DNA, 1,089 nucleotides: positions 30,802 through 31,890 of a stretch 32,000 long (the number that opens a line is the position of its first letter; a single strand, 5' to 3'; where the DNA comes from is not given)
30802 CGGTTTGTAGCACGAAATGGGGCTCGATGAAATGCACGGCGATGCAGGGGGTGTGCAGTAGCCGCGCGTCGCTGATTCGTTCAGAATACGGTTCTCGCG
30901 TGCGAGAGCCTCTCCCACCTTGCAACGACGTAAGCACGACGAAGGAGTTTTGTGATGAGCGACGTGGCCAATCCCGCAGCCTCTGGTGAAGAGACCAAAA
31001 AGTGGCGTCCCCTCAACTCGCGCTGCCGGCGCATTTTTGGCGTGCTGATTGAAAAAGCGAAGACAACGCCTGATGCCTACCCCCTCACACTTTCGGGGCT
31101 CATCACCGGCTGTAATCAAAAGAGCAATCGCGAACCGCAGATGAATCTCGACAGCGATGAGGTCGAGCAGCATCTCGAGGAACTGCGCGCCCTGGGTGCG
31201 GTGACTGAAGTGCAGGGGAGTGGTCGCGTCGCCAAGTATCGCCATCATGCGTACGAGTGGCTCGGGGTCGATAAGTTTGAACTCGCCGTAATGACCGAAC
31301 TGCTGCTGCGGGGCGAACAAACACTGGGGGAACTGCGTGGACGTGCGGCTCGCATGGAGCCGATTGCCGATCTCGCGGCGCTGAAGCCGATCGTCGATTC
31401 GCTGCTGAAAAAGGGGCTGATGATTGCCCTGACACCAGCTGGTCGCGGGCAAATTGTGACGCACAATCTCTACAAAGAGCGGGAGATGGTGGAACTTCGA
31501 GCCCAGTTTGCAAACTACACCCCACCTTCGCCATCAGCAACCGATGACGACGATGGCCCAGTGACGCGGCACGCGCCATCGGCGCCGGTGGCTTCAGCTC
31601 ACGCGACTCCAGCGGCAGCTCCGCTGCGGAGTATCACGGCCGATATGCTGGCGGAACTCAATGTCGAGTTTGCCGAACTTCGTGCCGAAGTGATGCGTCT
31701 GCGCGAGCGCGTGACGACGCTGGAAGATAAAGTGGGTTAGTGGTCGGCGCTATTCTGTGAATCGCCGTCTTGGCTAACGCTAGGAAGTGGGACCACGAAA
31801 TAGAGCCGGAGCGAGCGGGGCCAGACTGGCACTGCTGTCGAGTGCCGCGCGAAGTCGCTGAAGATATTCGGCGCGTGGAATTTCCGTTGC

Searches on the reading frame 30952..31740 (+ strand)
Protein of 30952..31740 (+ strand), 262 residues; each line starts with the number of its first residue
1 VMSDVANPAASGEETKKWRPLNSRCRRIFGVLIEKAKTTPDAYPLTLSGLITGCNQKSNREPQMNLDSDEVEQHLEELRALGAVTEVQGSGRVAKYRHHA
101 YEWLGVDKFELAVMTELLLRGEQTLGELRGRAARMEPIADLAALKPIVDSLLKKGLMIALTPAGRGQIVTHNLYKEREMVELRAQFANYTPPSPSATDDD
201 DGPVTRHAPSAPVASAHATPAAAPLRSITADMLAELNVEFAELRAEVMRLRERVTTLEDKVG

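Call 70: search_protein_families(library=pfam, proteins=[window:30952-31740:+], max_evalue=0.001)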
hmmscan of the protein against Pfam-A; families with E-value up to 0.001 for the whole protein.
window:30952-31740:+ (262 aa): 1 family
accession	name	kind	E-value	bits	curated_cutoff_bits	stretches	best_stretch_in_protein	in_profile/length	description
PF04337.18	DUF480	-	8e-45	153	25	1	22-154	2-135/149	Protein of unknown function, DUF480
